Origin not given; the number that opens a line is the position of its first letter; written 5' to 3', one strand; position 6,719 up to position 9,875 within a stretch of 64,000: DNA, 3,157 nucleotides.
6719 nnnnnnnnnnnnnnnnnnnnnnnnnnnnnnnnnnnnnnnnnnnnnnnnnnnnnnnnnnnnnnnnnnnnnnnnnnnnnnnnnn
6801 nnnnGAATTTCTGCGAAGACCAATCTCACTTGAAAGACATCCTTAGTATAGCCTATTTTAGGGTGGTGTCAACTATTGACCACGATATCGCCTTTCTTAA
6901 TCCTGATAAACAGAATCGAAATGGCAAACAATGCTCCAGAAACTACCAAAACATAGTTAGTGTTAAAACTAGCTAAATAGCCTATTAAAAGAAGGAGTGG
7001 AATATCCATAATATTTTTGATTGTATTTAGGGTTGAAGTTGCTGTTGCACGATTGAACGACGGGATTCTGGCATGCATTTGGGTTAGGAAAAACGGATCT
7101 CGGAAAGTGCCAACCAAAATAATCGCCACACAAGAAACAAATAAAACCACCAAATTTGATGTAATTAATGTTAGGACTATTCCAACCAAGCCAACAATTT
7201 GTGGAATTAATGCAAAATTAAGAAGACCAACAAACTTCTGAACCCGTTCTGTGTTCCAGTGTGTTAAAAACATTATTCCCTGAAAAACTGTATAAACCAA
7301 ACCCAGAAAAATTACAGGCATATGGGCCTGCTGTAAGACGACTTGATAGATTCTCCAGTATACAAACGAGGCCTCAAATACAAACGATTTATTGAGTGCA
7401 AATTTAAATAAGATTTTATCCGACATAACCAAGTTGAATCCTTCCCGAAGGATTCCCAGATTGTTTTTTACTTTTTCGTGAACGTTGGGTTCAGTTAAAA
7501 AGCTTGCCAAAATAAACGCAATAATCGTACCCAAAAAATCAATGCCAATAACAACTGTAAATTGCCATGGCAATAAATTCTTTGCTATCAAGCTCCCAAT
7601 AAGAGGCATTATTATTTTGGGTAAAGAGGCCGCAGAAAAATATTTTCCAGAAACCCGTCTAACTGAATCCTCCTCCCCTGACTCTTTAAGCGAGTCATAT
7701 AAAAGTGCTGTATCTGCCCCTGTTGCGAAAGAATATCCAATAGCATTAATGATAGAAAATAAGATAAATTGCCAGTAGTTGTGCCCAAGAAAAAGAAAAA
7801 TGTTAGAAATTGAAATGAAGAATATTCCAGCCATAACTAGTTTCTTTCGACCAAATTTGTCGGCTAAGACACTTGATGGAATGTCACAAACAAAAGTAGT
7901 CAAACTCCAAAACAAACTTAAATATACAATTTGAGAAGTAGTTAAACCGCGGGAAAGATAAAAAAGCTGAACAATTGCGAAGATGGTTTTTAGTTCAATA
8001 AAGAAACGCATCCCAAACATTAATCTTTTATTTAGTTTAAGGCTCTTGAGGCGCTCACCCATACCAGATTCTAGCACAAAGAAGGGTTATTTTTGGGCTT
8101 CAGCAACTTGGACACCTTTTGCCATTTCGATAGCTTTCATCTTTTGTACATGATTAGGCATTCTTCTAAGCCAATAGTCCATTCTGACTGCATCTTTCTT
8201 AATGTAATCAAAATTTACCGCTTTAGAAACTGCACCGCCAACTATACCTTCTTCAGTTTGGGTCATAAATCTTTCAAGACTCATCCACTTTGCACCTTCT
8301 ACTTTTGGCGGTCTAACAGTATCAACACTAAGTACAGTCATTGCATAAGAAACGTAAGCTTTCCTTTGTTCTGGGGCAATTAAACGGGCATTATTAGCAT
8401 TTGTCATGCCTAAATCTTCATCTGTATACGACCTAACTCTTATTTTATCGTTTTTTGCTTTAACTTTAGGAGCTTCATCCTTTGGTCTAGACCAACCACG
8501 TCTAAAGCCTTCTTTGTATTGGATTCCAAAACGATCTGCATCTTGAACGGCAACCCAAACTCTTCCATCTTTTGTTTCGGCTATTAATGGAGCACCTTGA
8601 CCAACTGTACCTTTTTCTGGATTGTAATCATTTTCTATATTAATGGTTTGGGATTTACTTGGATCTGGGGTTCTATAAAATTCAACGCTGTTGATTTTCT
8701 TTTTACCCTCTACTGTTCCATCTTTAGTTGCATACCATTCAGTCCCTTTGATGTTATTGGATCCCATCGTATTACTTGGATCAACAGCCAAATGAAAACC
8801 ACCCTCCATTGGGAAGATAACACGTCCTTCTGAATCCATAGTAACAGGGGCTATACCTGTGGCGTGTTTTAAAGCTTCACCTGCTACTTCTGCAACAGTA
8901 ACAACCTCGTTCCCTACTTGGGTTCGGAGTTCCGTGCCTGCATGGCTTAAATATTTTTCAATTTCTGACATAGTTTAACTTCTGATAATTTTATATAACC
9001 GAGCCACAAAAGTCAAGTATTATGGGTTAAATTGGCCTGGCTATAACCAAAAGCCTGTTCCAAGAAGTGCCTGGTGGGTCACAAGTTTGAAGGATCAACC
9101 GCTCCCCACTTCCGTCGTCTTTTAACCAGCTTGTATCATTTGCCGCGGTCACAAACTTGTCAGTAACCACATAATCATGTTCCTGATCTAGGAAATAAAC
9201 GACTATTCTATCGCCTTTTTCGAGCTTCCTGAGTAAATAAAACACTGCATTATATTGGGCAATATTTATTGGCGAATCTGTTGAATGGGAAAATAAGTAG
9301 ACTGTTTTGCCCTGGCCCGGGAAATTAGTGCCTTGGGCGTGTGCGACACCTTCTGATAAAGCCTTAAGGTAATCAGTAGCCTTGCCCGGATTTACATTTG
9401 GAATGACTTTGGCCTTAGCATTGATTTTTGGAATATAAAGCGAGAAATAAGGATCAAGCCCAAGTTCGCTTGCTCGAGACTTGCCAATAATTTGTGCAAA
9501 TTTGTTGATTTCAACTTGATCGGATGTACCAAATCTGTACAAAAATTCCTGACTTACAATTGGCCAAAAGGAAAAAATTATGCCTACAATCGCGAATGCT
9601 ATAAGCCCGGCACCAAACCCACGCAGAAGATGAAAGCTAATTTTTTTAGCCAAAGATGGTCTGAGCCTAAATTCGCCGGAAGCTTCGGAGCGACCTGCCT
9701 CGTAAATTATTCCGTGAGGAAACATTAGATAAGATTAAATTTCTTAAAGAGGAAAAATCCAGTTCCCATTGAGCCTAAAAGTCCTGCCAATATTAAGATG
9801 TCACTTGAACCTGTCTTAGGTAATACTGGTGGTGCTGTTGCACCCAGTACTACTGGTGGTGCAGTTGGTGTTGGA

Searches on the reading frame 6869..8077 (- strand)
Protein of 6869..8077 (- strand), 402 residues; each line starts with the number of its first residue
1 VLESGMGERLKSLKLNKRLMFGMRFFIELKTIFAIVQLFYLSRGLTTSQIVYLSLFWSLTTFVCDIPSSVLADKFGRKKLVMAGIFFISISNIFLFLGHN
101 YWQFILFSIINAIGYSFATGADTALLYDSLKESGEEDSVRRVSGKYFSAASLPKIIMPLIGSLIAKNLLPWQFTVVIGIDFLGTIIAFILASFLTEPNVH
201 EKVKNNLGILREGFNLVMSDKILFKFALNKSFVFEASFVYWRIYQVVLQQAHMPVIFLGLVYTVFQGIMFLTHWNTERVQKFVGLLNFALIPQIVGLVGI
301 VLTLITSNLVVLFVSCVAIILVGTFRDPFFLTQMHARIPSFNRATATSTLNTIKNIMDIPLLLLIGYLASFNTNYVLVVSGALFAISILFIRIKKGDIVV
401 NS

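Call 39: search_protein_families(library=ncbifam, proteins=[window:6869-8077:-], max_evalue=0.00001)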
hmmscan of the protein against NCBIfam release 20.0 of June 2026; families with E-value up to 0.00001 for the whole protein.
window:6869-8077:- (402 aa): 6 families
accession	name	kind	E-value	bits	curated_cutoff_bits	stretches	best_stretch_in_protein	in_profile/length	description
TIGR00880.1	2_A_01_02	superfamily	3.3e-15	56.4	131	1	58-195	8-138/141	multidrug resistance protein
TIGR00710.1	efflux_Bcr_CflA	subfamily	1.2e-12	47.9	200.9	1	71-388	63-377/385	Bcr/CflA family efflux MFS transporter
TIGR00881.1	2A0104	subfamily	5.5e-08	32.2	407.75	1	42-205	24-182/379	phosphoglycerate transporter protein PgtP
NF040872.1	MFS_HP1165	exception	1.4e-07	30.9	700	1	22-388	10-370/385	HP1165 family MFS efflux transporter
NF052292.1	efflux_CraA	equivalog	5.8e-07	28.9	725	1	33-316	39-312/409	chloramphenicol efflux MFS transporter CraA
TIGR00895.1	2A0115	subfamily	2.7e-06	26.6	418.55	1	68-217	72-215/398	aromatic acid/H+ symport family MFS transporter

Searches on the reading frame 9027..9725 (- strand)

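Call 39: search_protein_families(library=ncbifam, proteins=[window:9027-9725:-], max_evalue=0.00001)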
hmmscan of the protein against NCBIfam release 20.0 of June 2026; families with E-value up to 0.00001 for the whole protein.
window:9027-9725:- (232 aa): 4 families
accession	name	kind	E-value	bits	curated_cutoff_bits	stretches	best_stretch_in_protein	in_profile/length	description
NF033745.1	class_C_sortase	subfamily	8.5e-13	48.5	160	1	121-229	114-218/220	class C sortase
NF058671.1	sortase_SrtD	exception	2.9e-12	46.6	140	1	95-217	66-170/187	class D sortase, LPxTATN-specific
NF033746.1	class_D_sortase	subfamily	9.2e-12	44.9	165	1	95-217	12-116/135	class D sortase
TIGR01076.1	sortase_fam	subfamily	1.2e-11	44.6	39.35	1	96-229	3-125/136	sortase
